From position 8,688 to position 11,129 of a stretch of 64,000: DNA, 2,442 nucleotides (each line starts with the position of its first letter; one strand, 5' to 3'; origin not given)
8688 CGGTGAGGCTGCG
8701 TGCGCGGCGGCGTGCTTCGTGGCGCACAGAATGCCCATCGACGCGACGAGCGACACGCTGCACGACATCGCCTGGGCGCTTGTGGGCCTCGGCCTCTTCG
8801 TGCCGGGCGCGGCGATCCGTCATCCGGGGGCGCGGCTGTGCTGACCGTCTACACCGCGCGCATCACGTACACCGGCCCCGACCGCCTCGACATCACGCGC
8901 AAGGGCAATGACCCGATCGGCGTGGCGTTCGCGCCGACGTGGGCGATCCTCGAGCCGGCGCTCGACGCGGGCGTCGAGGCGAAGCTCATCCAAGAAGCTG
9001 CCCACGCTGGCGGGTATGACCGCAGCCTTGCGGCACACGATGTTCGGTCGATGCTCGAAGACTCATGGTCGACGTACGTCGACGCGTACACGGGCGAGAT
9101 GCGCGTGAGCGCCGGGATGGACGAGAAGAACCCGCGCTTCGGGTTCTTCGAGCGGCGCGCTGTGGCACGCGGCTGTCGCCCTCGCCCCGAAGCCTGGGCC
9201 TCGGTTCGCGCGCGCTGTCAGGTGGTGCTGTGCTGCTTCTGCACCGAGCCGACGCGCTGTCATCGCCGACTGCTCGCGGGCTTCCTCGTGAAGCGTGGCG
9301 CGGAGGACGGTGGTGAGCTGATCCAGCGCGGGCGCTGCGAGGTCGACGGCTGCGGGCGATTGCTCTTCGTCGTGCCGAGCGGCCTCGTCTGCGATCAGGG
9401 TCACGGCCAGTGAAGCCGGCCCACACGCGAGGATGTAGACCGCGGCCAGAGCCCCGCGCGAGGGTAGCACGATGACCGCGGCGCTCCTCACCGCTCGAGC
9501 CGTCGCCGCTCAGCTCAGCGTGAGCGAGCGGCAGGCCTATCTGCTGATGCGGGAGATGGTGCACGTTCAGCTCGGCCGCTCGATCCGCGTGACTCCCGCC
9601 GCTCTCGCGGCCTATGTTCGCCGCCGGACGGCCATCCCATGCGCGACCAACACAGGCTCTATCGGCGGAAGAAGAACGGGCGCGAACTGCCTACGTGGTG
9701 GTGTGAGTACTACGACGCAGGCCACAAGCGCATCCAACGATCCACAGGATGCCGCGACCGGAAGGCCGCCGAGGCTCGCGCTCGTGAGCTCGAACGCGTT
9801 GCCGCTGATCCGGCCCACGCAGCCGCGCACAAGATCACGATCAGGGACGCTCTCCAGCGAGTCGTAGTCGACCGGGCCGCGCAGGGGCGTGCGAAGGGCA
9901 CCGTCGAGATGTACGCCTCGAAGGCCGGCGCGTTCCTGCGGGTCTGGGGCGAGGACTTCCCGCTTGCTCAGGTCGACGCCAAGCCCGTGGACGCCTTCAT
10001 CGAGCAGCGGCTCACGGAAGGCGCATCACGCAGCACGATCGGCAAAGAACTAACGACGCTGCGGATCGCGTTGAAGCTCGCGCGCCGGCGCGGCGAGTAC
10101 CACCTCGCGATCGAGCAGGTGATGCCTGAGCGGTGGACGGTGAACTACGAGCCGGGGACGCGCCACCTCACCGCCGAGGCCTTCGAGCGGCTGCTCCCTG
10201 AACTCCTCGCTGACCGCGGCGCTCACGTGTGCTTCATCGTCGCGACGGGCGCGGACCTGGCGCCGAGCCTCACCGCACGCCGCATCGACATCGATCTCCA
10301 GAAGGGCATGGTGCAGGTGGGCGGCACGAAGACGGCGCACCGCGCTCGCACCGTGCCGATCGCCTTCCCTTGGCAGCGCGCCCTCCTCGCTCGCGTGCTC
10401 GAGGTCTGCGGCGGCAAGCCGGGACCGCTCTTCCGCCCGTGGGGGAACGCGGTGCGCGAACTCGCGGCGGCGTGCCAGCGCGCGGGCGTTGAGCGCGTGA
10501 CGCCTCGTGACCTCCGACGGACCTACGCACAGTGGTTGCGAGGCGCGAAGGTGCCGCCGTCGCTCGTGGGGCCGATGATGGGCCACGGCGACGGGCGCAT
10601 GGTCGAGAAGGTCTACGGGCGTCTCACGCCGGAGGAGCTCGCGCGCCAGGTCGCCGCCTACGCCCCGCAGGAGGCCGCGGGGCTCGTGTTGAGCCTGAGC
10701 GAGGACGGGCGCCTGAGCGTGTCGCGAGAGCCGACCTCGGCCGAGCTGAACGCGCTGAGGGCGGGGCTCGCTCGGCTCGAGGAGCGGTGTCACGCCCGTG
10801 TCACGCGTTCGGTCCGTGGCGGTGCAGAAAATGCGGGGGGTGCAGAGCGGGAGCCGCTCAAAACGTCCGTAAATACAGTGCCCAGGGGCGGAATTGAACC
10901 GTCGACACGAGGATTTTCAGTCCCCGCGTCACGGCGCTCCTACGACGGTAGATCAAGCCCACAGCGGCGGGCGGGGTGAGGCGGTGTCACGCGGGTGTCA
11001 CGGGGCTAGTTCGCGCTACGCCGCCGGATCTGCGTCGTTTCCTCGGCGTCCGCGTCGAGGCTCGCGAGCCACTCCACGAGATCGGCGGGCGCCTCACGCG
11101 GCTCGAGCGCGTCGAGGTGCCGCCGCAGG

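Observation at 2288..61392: Genome-wide 18-bp palindromic operator network (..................), including intragenic copies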

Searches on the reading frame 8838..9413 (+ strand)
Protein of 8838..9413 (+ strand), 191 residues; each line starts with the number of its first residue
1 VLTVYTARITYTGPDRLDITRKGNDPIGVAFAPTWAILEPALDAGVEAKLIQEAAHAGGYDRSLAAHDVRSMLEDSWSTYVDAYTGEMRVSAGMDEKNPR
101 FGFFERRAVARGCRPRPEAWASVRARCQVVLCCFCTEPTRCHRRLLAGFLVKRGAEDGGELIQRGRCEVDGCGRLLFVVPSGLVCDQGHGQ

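Call 54: search_protein_families(library=phrogs, proteins=[window:8838-9413:+], max_evalue=0.001)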
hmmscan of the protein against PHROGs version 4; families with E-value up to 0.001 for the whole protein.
window:8838-9413:+ (191 aa): 1 family
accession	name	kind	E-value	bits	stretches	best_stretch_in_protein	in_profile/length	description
phrog_2450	-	unknown function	7.9e-07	29.9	1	114-161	110-163/346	-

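Call 85: search_protein_families(library=pfam, proteins=[window:8838-9413:+], max_evalue=0.01)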
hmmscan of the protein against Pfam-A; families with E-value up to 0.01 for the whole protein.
window:8838-9413:+ (191 aa): 2 families
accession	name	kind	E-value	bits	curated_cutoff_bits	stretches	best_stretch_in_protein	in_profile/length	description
PF22751.1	DUF488-N3a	-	1e-06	29.4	27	1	74-153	57-117/118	Active DUF488-N3 subclade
PF04343.18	DUF488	-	0.0043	18.1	22.2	1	119-150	88-121/121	Domain of unknown function DUF488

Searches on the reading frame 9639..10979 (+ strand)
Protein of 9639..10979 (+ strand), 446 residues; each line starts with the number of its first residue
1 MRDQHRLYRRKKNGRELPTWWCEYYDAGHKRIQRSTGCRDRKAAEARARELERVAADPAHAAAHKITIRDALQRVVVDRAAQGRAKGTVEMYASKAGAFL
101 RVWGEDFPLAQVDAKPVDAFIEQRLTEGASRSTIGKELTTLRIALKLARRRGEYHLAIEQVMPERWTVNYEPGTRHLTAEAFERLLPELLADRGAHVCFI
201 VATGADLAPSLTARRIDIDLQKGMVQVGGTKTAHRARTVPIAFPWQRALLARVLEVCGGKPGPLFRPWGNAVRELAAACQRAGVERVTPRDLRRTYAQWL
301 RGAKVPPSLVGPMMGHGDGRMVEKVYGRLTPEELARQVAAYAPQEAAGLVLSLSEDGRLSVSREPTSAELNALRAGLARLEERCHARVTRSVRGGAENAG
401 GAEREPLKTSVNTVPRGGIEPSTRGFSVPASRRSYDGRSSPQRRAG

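Call 13: search_protein_families(library=pfam, proteins=[window:9639-10979:+], max_evalue=0.01)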
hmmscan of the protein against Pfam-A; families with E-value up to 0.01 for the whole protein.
window:9639-10979:+ (446 aa): 2 families
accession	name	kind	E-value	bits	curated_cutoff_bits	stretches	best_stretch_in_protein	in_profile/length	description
PF00589.27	Phage_integrase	-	5e-08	33.4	27.1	1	197-331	28-170/172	Phage integrase family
PF02899.23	Phage_int_SAM_1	-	8.9e-05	23.1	22.3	1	82-152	12-83/83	Phage integrase, N-terminal SAM-like domain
